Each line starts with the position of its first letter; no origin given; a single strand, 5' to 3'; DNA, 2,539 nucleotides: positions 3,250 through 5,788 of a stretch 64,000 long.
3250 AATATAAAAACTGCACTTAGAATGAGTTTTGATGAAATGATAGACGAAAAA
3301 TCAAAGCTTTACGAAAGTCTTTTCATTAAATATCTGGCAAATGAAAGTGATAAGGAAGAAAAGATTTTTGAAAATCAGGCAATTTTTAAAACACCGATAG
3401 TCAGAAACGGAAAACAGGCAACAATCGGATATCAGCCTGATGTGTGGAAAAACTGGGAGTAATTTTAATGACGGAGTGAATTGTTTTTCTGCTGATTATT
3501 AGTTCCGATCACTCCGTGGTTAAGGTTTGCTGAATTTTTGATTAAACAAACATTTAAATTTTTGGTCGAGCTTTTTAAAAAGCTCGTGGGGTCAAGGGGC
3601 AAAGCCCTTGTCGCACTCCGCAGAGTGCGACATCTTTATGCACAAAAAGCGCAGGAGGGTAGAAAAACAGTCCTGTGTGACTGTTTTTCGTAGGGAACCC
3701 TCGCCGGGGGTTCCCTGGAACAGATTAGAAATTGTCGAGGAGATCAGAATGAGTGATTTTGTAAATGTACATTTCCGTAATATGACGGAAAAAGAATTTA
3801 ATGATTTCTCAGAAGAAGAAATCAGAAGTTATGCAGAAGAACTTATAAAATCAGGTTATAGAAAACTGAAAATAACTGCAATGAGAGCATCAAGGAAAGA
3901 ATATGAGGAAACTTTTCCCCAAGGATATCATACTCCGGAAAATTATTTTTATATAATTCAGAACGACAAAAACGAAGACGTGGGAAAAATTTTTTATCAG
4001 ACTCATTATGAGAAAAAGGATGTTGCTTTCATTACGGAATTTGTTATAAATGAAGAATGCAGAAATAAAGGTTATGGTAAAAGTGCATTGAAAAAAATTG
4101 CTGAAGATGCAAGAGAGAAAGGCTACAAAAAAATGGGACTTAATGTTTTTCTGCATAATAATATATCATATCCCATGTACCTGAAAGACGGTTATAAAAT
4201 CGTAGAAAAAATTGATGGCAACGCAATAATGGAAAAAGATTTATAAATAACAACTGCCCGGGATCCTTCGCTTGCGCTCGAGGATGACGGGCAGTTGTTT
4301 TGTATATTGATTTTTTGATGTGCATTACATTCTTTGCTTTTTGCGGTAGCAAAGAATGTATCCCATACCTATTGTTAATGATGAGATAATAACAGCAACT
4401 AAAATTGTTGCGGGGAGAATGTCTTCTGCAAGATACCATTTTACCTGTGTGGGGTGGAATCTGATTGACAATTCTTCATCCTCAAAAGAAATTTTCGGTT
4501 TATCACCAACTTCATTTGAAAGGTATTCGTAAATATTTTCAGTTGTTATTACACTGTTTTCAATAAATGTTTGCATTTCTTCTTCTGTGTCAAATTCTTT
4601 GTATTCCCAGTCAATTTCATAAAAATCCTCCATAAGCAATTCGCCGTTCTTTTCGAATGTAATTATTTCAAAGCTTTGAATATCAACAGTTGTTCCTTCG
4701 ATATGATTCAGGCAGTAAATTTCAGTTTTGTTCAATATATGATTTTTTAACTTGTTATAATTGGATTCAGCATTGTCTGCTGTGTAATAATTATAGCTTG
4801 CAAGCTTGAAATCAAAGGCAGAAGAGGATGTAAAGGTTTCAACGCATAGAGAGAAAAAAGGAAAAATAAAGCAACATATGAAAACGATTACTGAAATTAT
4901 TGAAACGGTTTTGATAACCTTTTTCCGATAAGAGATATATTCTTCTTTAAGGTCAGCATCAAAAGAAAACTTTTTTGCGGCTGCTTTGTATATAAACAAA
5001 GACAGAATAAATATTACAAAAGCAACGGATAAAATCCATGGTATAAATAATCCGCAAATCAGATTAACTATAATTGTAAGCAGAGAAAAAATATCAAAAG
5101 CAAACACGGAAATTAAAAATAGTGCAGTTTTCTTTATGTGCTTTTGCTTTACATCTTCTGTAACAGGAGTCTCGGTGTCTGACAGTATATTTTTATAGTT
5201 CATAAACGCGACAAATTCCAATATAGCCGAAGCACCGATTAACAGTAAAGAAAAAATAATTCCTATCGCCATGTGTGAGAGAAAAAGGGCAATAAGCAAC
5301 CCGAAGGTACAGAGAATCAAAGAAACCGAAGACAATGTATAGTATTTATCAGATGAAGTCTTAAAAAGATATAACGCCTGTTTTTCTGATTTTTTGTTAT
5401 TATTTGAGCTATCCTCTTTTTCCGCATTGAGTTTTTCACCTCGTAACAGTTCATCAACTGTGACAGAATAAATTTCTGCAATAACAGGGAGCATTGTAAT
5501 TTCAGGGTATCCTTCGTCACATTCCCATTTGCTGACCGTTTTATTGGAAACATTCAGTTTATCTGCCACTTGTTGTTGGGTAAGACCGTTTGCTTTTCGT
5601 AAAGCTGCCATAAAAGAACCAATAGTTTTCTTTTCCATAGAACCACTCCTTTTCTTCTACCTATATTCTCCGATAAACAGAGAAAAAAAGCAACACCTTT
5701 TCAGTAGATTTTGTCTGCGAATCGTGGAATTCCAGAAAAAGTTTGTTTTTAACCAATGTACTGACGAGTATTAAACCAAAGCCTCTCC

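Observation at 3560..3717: Five-hairpin, roughly 160 nt repeat element whose stems are kept intact by compensatory substitutions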

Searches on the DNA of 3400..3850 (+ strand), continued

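Call 61: search_with_rna_model(model_id=R1, sources=[L069, L020, L055], max_evalue=1e-8, show_alignments=10)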
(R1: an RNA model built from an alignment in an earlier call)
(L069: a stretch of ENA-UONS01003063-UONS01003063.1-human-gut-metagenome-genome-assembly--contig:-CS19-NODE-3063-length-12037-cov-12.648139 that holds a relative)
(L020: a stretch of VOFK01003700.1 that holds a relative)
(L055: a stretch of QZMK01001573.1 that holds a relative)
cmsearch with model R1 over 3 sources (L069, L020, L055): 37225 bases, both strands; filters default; matches with E-value up to 1e-8: 21.
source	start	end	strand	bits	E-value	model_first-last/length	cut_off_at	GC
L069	3331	3505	-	163.5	4.1e-54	1-177/177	no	0.5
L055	4479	4656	+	155.6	2e-51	1-177/177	no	0.49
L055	61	238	+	154.8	3.7e-51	1-177/177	no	0.5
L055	363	540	+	150.8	8.6e-50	1-177/177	no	0.49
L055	5869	6046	+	150.7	9.2e-50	1-177/177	no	0.48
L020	7093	7267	-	149.3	2.7e-49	1-177/177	no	0.49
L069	6742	6894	+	77.3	6.1e-25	1-177/177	no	0.5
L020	6850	6995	-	72.7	2.2e-23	1-177/177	no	0.46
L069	4356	4503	-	72.5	2.7e-23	1-177/177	no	0.49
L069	146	293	-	66.6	2.6e-21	1-177/177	no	0.45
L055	11963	12098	+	54.7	2.7e-17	1-177/177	no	0.46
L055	2569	2704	-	52.6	1.4e-16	1-177/177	no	0.47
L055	4614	4879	-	50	1.1e-15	1-177/177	no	0.53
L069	6852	7038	-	49.9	1.2e-15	1-177/177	no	0.45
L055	6004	6269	-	45.9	2.7e-14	1-177/177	no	0.52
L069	11817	11966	-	44.6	7.2e-14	1-177/177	no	0.42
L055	2158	2292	-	42.9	2.8e-13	1-177/177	no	0.53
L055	5054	5189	-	41.1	1.1e-12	1-177/177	no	0.46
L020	1000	1134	-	40.9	1.3e-12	1-177/177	no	0.44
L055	691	826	-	39.4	4.1e-12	1-177/177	no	0.54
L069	1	184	+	36.3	4.5e-11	1-177/177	no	0.45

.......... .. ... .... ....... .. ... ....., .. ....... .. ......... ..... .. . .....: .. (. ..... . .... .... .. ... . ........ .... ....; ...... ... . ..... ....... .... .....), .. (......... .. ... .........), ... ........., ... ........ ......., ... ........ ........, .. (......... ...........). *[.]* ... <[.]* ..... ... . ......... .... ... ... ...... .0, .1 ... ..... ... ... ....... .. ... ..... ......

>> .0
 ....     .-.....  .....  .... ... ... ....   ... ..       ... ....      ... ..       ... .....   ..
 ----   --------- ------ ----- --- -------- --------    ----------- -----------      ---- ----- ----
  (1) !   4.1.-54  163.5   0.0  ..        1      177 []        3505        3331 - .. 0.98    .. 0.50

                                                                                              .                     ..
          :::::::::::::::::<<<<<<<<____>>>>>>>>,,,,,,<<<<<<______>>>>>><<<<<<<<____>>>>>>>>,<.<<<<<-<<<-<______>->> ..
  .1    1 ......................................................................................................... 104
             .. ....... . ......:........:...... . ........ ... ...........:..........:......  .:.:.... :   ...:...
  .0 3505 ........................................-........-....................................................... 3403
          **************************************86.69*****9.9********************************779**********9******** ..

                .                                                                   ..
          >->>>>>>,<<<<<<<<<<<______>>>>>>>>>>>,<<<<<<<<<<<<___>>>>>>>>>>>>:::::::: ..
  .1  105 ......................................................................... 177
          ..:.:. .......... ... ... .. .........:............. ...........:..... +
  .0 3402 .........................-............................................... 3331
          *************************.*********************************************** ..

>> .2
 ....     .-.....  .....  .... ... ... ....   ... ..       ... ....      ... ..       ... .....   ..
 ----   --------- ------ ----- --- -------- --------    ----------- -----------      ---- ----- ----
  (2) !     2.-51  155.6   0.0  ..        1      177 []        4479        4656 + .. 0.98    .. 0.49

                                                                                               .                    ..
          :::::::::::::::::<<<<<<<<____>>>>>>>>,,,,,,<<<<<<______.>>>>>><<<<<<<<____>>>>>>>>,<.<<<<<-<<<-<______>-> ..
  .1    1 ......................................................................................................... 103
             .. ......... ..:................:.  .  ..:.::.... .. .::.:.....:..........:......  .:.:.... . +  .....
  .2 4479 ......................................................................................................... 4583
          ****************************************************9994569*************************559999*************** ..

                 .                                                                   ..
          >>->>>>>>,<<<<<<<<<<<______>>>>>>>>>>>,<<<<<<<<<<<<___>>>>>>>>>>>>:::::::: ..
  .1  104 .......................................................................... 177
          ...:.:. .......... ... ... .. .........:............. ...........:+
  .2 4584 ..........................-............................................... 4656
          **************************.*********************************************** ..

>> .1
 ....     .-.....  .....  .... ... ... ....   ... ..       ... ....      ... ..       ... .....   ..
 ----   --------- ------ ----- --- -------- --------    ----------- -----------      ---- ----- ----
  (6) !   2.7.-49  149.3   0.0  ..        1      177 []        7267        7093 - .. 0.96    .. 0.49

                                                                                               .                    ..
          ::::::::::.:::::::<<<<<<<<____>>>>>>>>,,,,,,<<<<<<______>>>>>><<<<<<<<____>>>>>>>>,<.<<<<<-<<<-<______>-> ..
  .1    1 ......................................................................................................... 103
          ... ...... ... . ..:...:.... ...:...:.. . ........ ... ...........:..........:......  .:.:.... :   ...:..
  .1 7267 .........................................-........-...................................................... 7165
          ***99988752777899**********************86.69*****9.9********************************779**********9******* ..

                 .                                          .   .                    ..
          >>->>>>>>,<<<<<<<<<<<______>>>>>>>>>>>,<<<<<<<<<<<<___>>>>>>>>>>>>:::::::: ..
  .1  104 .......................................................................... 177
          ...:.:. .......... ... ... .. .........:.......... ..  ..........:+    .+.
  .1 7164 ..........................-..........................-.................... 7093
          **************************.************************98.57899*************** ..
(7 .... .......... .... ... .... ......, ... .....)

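Call 77: search_with_rna_model(model_id=R1, sources=[L131, L132, L133, L134, L135, L136, L137, L138, L139, L140, L141, L142], max_evalue=0.01)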
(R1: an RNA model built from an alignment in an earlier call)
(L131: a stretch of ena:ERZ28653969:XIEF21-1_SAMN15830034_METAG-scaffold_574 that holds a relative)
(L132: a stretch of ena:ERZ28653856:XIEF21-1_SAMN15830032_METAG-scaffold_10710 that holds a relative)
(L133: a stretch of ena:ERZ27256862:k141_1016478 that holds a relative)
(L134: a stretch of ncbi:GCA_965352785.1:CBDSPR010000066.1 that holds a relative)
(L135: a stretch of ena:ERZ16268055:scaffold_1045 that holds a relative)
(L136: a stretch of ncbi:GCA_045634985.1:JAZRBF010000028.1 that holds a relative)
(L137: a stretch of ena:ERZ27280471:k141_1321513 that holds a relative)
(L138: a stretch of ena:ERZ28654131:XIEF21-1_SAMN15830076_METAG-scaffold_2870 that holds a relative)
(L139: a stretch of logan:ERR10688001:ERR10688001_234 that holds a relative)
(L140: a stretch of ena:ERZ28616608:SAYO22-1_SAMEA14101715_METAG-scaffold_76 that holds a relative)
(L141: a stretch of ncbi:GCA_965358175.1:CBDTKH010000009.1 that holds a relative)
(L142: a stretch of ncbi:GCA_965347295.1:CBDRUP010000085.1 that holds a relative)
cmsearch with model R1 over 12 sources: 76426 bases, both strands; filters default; matches with E-value up to 0.01: 6.
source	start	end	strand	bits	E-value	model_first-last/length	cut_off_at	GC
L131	4459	4636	+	195.8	1e-64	1-177/177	no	0.48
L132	4459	4636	+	195.8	1e-64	1-177/177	no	0.48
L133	1796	1973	+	195.8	1e-64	1-177/177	no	0.48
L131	4594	4720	-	20.5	2.2e-05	1-177/177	no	0.38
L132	4594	4720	-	20.5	2.2e-05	1-177/177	no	0.38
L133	1931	2057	-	20.5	2.2e-05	1-177/177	no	0.38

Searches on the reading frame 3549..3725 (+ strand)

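Call 57: search_protein_families(library=pfam, proteins=[L100:11128-11916:+], max_evalue=0.001)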
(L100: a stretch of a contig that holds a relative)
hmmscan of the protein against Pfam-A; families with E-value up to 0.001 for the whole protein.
L100:11128-11916:+ (262 aa): 1 family
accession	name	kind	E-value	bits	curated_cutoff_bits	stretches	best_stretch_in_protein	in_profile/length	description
PF01351.25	RNase_HII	-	1.2e-45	156.4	25.8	1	77-252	1-197/199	Ribonuclease HII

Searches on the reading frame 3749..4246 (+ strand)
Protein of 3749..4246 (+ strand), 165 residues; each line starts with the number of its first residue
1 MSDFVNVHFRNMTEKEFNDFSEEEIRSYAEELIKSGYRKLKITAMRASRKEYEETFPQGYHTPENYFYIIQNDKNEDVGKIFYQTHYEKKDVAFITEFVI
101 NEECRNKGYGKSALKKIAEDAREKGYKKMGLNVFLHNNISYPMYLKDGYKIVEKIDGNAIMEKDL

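Call 20: search_protein_families(library=pfam, proteins=[window:3749-4246:+])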
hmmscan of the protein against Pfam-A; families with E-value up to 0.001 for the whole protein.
window:3749-4246:+ (165 aa): 7 families
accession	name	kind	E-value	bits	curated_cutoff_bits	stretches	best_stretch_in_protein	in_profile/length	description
PF00583.31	Acetyltransf_1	-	2.3e-14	54.1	20.7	1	49-149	18-116/116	Acetyltransferase (GNAT) family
PF13508.13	Acetyltransf_7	-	1.5e-07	32.2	27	1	64-150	2-83/84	Acetyltransferase (GNAT) domain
PF14542.12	Acetyltransf_CG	-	1.5e-05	25.5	30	1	68-127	2-59/80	GCN5-related N-acetyl-transferase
PF13673.13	Acetyltransf_10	-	4.3e-05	23.9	23.6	1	61-153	26-111/128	Acetyltransferase (GNAT) domain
PF13420.13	Acetyltransf_4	-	7.8e-05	23.2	24.3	1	47-154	31-139/155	Acetyltransferase (GNAT) domain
PF08445.16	FR47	-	8.9e-05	22.8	22.1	1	88-151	17-79/86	FR47-like protein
PF13302.13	Acetyltransf_3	-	0.00032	21.8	25.4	1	8-140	3-128/138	Acetyltransferase (GNAT) domain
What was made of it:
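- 3749..4246 (+): Context: GNAT acetyltransferase gene. Its ATG is 31 nt after copy 1. Pfam PF00583 (call 20).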

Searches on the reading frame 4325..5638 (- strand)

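Call 20: search_protein_families(library=pfam, proteins=[window:4325-5638:-])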
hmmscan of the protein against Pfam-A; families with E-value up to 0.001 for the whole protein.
window:4325-5638:- (437 aa): 4 families
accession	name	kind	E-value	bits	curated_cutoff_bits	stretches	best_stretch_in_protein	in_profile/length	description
PF01381.28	HTH_3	-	7.9e-11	42.3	23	1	11-64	2-55/55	Helix-turn-helix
PF13560.12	HTH_31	-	2.3e-07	31.5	27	1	6-64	2-61/64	Helix-turn-helix domain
PF12844.13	HTH_19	-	2.3e-06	27.8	30.2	1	7-68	1-62/64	Helix-turn-helix domain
PF13384.12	HTH_23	-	7.9e-05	22.8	24.6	1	11-38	10-37/50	Homeodomain-like domain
